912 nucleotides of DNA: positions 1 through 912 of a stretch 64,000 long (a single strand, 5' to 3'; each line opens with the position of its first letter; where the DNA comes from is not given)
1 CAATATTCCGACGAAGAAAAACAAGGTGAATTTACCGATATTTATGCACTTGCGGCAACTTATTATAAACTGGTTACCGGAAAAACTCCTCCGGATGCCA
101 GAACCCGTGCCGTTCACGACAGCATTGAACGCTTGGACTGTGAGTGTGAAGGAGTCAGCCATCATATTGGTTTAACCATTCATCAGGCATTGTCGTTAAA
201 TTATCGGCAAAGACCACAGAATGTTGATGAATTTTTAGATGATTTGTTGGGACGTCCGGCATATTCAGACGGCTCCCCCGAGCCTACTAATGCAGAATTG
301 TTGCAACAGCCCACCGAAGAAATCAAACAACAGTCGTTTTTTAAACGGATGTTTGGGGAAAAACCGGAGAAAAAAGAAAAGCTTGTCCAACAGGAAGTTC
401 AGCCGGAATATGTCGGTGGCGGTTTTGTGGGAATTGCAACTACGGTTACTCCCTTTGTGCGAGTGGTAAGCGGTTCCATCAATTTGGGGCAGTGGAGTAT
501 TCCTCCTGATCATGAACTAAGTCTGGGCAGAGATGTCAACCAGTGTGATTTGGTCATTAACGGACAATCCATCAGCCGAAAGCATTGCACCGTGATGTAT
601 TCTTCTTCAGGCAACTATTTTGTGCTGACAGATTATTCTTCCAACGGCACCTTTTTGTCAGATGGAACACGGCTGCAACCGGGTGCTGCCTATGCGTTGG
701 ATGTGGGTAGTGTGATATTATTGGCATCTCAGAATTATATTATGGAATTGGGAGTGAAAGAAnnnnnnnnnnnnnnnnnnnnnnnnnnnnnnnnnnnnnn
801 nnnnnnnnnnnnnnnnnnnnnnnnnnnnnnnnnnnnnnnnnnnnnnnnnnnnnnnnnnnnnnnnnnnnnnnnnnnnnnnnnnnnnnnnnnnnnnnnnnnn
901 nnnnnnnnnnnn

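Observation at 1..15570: Dedicated Ser/Thr phospho-signalling array: 4 kinases, 1 pseudokinase, PP2C, 3 FHA domains and a lipoprotein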

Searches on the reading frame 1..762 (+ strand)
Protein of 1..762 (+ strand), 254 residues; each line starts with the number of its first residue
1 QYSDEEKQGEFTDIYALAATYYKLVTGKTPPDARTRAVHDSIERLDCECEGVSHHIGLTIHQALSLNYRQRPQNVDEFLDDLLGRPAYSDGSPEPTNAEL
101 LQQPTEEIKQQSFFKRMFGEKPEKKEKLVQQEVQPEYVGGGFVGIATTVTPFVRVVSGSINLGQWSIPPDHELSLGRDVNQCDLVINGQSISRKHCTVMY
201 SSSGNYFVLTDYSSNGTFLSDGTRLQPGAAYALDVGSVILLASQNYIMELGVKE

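Call 5: search_protein_families(library=pfam, proteins=[window:1-762:+], max_evalue=0.01)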
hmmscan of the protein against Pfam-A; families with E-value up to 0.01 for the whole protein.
window:1-762:+ (254 aa): 2 families
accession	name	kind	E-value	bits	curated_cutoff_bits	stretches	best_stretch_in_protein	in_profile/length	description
PF00498.31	FHA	-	1.1e-14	55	20.7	1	174-241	2-66/67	FHA domain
PF16697.10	Yop-YscD_cpl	-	0.00017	22.2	33.2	1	170-238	16-80/94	Inner membrane component of T3SS, cytoplasmic domain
